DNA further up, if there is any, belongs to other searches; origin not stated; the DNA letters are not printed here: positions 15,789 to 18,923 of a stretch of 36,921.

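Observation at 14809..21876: A ~7-kb module of Cys-rich giant secreted paralogs splits a secretin-less type IV pilus locus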

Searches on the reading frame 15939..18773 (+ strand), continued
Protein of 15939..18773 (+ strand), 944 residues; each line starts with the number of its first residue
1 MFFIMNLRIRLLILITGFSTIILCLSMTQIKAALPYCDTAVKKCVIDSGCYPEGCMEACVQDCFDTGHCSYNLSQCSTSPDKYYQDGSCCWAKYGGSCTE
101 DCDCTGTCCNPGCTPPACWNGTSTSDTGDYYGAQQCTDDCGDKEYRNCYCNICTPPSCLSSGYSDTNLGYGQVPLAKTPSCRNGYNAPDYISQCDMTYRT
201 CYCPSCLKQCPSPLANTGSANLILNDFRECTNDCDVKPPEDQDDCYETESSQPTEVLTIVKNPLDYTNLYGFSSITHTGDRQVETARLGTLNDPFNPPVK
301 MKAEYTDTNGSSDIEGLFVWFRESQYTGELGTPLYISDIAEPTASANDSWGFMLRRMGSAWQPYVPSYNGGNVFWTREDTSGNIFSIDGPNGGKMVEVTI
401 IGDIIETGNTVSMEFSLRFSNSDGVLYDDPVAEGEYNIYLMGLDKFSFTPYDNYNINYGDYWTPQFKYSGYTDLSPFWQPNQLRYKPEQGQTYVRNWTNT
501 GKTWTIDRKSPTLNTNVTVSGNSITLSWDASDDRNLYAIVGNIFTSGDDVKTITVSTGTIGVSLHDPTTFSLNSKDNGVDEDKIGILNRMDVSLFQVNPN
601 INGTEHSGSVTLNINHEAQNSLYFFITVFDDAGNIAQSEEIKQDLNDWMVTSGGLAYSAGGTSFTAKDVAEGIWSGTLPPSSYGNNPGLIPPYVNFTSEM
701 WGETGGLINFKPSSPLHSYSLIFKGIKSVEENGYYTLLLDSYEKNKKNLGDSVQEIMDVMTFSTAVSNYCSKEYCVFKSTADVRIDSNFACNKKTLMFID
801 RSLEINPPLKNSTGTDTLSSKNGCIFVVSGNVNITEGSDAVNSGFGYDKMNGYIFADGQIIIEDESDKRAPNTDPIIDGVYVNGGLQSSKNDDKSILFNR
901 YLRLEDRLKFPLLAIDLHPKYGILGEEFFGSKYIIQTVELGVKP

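Call 46: search_protein_representatives(alignment_id=A1)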
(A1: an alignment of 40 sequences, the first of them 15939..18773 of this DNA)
Query: 40 sequences, 970 profile positions. Proteins with E-value up to 0.001 (for the whole library): 598; up to 1e-10: 399; up to 1e-30: 213. The best 150 are listed.
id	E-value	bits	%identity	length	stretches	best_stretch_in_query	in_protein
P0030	0.0e+00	1348.7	-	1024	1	3-970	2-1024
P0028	0.0e+00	1293.2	-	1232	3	102-970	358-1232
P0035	0.0e+00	1271.7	-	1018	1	9-970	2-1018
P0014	0.0e+00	1220.4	-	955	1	3-970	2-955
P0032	0.0e+00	1182.9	-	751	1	223-970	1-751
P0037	0.0e+00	1157.8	-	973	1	8-970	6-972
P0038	0.0e+00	1139.5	-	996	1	6-970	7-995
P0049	0.0e+00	1123.1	-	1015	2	109-970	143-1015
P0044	0.0e+00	1122.2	-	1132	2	138-968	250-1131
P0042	0.0e+00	1100.5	-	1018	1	3-970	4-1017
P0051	0.0e+00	1074.6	-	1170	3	110-970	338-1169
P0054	0.0e+00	1054.6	-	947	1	3-970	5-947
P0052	5.5e-290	981.1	-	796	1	214-969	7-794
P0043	9.5e-280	947.2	-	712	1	266-970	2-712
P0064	2.2e-279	946.0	-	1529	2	3-908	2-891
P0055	7.1e-272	921.2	-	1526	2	26-905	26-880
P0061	5.4e-267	905.0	-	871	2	178-969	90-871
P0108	2.7e-94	333.4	-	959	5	528-970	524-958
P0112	2.0e-88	313.9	-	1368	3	719-970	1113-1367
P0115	8.7e-87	308.5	-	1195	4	528-970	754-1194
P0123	5.2e-77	276.2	-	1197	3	527-970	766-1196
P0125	3.2e-75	270.3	-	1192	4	527-970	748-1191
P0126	3.3e-75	270.2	-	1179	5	532-970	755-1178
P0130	4.4e-73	263.2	-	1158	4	803-970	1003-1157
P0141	5.5e-66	239.7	-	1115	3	527-970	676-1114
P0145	8.8e-64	232.4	-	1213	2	528-970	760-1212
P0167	2.1e-51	191.4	-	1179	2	534-969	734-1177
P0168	9.5e-51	189.2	-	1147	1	527-969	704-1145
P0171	7.3e-50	186.3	-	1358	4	641-969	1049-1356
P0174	3.2e-49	184.2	-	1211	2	573-969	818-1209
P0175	9.5e-49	182.6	-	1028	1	604-960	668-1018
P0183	2.4e-47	178.0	-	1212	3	534-969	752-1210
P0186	3.5e-47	177.4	-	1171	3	534-970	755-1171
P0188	6.3e-47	176.6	-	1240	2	534-970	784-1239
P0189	8.5e-47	176.2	-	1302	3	534-969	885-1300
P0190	1.9e-46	175.0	-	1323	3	534-969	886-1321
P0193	5.2e-46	173.6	-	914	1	603-970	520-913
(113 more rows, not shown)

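Call 66: search_protein_families(library=ncbifam, proteins=[window:15939-18773:+], max_evalue=0.1)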
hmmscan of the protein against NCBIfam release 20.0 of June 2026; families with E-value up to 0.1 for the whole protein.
window:15939-18773:+ (944 aa): 0 families

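Call 67: search_protein_families(library=padloc, proteins=[window:15939-18773:+], max_evalue=0.1)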
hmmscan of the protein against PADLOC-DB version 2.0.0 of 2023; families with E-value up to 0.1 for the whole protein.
window:15939-18773:+ (944 aa): 0 families

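Call 68: list_cluster_members(proteins=[P0112, P0130, P0171, P0175, P0188, P0190, P0168, P0145, P0108, P0193])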
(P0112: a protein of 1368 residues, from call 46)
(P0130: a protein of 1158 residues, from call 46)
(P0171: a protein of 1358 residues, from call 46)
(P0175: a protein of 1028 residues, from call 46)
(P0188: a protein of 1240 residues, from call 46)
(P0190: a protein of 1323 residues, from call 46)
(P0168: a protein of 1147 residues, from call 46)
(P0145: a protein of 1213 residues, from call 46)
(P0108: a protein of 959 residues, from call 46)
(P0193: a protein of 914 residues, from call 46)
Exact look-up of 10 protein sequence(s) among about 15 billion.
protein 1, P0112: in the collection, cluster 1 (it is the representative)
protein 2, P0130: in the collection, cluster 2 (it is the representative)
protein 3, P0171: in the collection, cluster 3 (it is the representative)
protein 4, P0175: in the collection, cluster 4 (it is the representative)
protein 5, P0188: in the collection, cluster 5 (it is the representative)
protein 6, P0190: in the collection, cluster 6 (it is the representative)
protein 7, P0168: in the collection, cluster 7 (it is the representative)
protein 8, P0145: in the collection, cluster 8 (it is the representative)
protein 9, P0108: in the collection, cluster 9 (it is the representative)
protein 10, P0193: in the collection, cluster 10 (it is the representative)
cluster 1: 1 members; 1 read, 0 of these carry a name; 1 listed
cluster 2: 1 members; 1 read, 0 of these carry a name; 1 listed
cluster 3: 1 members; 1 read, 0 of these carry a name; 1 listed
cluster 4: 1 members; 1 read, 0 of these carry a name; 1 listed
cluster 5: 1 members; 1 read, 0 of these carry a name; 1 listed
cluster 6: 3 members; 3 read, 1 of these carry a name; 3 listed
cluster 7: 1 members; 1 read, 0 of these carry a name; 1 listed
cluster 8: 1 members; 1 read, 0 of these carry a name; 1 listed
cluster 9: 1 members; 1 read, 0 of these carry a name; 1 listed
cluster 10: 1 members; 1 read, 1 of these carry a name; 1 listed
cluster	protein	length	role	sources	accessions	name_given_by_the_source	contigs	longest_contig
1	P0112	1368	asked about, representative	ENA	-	-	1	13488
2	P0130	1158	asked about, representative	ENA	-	-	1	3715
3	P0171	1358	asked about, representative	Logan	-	-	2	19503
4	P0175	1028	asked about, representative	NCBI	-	-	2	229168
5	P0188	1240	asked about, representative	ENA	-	-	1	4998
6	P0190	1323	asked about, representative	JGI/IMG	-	-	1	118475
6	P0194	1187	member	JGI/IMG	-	hypothetical protein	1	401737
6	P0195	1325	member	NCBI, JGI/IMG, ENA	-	-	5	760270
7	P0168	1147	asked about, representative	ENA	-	-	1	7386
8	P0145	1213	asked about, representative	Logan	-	-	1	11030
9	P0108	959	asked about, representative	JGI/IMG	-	-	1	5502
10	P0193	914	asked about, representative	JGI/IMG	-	hypothetical protein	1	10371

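Call 69: find_encoding_contigs(protein=P0175, flank=10000, max_places=1)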
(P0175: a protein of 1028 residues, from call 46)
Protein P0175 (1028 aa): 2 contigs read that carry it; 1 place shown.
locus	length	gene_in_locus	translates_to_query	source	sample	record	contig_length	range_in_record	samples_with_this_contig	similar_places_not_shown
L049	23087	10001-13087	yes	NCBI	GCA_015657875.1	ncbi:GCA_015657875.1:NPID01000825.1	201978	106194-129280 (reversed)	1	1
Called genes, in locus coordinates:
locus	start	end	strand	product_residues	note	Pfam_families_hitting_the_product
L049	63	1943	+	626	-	PF00437:T2SSE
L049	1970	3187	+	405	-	PF28597:T2SSF_N, PF00482:T2SSF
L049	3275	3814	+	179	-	PF07963:N_methyl (weak)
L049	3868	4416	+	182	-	PF07963:N_methyl (weak)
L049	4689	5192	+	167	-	-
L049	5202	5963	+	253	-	PF07963:N_methyl (weak)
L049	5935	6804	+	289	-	-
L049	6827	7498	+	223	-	-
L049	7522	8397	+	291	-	-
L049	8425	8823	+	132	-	PF00072:Response_reg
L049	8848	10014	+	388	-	-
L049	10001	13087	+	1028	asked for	PF16841:CBM60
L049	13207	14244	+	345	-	PF11104:PilM_2, PF06723:MreB_Mbl (weak), PF14450:FtsA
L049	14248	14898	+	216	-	-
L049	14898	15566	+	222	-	PF04350:PilO (weak)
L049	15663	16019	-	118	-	PF13083:KH_KhpA-B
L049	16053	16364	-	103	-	PF00886:Ribosomal_S16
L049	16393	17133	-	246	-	PF22935:RM44_endonuclase, PF14622:Ribonucleas_3_3, PF00636:Ribonuclease_3, PF00035:dsrm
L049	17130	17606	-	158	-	PF01029:NusB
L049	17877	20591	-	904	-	PF13401:AAA_22 (weak), PF23569:NBD_SMAX1 (weak), PF00004:AAA, PF17871:AAA_lid_9, PF00004:AAA (weak), PF07724:AAA_2, PF07728:AAA_5 (weak), PF10431:ClpB_D2-small, +10 more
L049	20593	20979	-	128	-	-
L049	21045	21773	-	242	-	-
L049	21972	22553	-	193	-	PF00574:CLP_protease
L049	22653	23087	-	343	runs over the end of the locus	PF05697:Trigger_N, PF05698:Trigger_C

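Call 70: find_encoding_contigs(protein=P0195, flank=10000, max_places=1)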
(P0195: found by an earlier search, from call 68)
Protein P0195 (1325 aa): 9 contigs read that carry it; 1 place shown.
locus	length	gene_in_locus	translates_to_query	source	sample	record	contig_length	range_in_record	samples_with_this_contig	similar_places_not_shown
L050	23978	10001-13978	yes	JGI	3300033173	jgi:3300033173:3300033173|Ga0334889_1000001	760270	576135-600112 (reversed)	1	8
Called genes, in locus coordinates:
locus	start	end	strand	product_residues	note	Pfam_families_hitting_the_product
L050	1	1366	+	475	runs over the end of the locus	PF01743:PolyA_pol, PF12627:PolyA_pol_RNAbd, PF01966:HD, PF13735:tRNA_NucTran2_2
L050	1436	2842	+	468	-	PF00753:Lactamase_B, PF12706:Lactamase_B_2 (faint), PF10996:Beta-Casp, PF07521:RMMBL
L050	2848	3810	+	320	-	PF01008:IF-2B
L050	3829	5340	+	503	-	PF02885:Glycos_trans_3N, PF00591:Glycos_transf_3, PF07831:PYNP_C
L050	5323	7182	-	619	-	PF01841:Transglut_core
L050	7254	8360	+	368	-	PF01926:MMR_HSR1, PF02421:FeoB_N, PF06071:YchF-GTPase_C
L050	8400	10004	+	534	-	-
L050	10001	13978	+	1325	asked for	PF04041:Glyco_hydro_130 (faint)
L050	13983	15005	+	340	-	-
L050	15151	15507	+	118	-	PF01250:Ribosomal_S6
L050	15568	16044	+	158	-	PF00436:SSB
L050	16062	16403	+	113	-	PF01084:Ribosomal_S18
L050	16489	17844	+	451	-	-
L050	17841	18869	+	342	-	-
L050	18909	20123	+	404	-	PF22694:CtpB_N-like, PF13180:PDZ_2, PF17820:PDZ_6, PF03572:Peptidase_S41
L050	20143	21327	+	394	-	PF00089:Trypsin, PF10459:Peptidase_S46 (faint), PF13365:Trypsin_2, PF13180:PDZ_2, PF17820:PDZ_6 (weak)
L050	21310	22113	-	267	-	PF05175:MTS, PF06325:PrmA (weak)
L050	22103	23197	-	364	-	PF03462:PCRF, PF00472:RF-1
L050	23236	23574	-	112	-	PF01197:Ribosomal_L31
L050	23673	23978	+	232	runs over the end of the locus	-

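Call 77: fold_search(model_id=the predicted structure, library=viral)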
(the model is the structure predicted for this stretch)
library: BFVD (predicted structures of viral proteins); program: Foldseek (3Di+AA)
matches with E <= 10: 823; with E <= 0.001: 45
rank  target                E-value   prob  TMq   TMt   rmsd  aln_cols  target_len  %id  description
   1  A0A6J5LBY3            3.4e-06  0.33  0.07  0.10  33.1       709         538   10  Uncharacterized protein [uncultured Caudovirales phage]
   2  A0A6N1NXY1            7.8e-06  0.84  0.11  0.10  39.8       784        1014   10  DUF11 domain-containing protein [Tupanvirus soda lake]
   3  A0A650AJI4            9.3e-06  0.97  0.11  0.14  51.7       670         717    9  (no name in the UniProt tables at hand)
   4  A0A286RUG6            1.2e-05  0.77  0.10  0.13  47.3       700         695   10  Envelope glycoprotein C [Beluga whale alphaherpesvirus 1]
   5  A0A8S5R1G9            1.5e-05  0.66  0.10  0.12  40.7       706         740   10  Tail protein [Siphoviridae sp. ctWWc42]
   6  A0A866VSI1            1.7e-05  1.00  0.10  0.23  13.9       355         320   10  VOX2-N [Elephant endotheliotropic herpesvirus 3A]
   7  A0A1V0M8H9            2.3e-05  0.96  0.13  0.17  52.0       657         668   12  Envelope glycoprotein C [Columbid alphaherpesvirus 1]
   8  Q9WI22                3.0e-05  0.90  0.10  0.18  48.9       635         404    8  Glycoprotein C (Fragment) [Rangiferine herpesvirus 1]
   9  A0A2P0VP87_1          3.2e-05  0.95  0.11  0.10  27.5       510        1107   11  Fibronectin type III domain-containing protein [Tetraselmis virus 1]
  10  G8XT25                3.4e-05  0.97  0.10  0.20  14.8       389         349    6  Membrane protein UL148 [Saimiriine betaherpesvirus 4]
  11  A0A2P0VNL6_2          3.7e-05  0.91  0.11  0.11  28.8       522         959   12  Fibronectin type III domain-containing protein [Tetraselmis virus 1]
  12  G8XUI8                4.4e-05  0.97  0.11  0.21  13.9       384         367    9  Membrane protein A22B [Aotine betaherpesvirus 1]
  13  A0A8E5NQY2            4.7e-05  0.33  0.09  0.07  31.6       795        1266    9  (no name in the UniProt tables at hand)
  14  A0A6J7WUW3            6.6e-05  0.82  0.10  0.09  22.2       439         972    9  Fibronectin type-III domain-containing protein [uncultured Caudovirales phage]
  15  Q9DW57                7.8e-05  0.66  0.10  0.15  26.7       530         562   10  Pr138 [Rat cytomegalovirus (strain Maastricht)]
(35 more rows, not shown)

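Call 84: search_protein_families(library=pfam, alignment_id=A4, max_evalue=0.0001)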
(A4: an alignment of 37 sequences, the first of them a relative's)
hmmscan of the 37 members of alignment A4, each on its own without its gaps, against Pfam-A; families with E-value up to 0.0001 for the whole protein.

A. member 1, P0028 (1232 aa): 1 family
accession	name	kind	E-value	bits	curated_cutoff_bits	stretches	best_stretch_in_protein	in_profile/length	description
PF09479.16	Flg_new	-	1.1e-06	29.1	27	0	88-154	3-64/65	Listeria-Bacteroides repeat domain (List_Bact_rpt)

B. families by the number of members that match (of 37 scanned): 11 families
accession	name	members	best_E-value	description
PF09479.16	Flg_new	6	1.1e-12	Listeria-Bacteroides repeat domain (List_Bact_rpt)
PF21722.4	Gly_rich_2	4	4.1e-17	Glycine-rich domain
PF18998.6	Flg_new_2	4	4e-11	Divergent InlB B-repeat domain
PF00092.34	VWA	2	4.7e-15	von Willebrand factor type A domain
PF04041.19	Glyco_hydro_130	2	1.5e-11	beta-1,4-mannooligosaccharide phosphorylase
PF13519.12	VWA_2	2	1.9e-11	von Willebrand factor type A domain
PF13385.13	Laminin_G_3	1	1.3e-21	Concanavalin A-like lectin/glucanases superfamily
PF00354.24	Pentaxin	1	4.5e-21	Pentaxin family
PF10102.14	DUF2341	1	5.2e-16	Domain of unknown function (DUF2341)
PF16841.11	CBM60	1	8e-09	Ca-dependent carbohydrate-binding module xylan-binding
PF14099.13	Polysacc_lyase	1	1.8e-05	Polysaccharide lyase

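Call 87: search_protein_families(library=pfam, proteins=[P0112, P0115, P0123, P0125, P0126, P0130, P0141, P0145], max_evalue=0.0001)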
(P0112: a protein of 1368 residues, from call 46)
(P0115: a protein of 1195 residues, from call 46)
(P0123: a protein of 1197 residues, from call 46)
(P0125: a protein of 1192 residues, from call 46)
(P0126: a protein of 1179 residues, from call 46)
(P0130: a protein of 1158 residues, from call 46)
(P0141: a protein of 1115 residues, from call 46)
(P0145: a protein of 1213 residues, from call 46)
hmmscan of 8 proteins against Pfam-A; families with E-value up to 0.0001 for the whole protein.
P0112 (1368 aa): 0 families

P0115 (1195 aa): 2 families
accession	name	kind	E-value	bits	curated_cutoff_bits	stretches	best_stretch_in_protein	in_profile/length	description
PF18998.6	Flg_new_2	-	5.9e-06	26.6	23.6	1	236-302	2-70/73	Divergent InlB B-repeat domain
PF09479.16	Flg_new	-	1.6e-05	25.4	27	0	306-344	1-37/65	Listeria-Bacteroides repeat domain (List_Bact_rpt)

P0123 (1197 aa): 2 families
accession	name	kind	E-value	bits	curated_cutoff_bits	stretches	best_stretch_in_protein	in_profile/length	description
PF13385.13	Laminin_G_3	-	1.3e-21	77.7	27.6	1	597-738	12-151/151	Concanavalin A-like lectin/glucanases superfamily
PF00354.24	Pentaxin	-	4.5e-21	75.9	25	1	598-757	21-180/194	Pentaxin family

P0125 (1192 aa): 0 families

P0126 (1179 aa): 0 families

P0130 (1158 aa): 1 family
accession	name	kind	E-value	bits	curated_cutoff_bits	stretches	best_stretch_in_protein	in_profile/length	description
PF14099.13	Polysacc_lyase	-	1.8e-05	25.1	29.9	1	829-970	66-209/210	Polysaccharide lyase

P0141 (1115 aa): 2 families
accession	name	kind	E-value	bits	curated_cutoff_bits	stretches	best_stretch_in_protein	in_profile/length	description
PF00092.34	VWA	-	8.1e-13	49.4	23.8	1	169-332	1-155/174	von Willebrand factor type A domain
PF13519.12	VWA_2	-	2.6e-10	41.3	27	1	170-258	1-93/107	von Willebrand factor type A domain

P0145 (1213 aa): 2 families
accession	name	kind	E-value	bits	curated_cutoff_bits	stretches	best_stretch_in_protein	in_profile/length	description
PF00092.34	VWA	-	4.7e-15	56.7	23.8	1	227-400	1-164/174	von Willebrand factor type A domain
PF13519.12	VWA_2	-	1.9e-11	45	27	1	229-313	2-89/107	von Willebrand factor type A domain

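Call 88: search_protein_families(library=pfam, proteins=[P0167, P0168, P0171, P0174, P0183, P0186, P0188, P0189], max_evalue=0.0001)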
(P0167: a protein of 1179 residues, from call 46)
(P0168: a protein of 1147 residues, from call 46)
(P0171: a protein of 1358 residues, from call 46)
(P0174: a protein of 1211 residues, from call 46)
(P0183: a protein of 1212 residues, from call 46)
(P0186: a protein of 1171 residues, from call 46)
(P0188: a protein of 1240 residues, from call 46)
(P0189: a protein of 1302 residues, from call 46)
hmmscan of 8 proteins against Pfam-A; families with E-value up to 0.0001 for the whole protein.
P0167 (1179 aa): 0 families

P0168 (1147 aa): 0 families

P0171 (1358 aa): 1 family
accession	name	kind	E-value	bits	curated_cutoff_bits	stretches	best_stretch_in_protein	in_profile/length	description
PF10102.14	DUF2341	-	5.2e-16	59.3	23.4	1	637-695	1-63/84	Domain of unknown function (DUF2341)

P0174 (1211 aa): 0 families

P0183 (1212 aa): 0 families

P0186 (1171 aa): 0 families

P0188 (1240 aa): 0 families

P0189 (1302 aa): 1 family
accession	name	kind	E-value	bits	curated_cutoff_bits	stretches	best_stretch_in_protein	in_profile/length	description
PF04041.19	Glyco_hydro_130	-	4.4e-08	32.9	26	0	305-352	97-144/320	beta-1,4-mannooligosaccharide phosphorylase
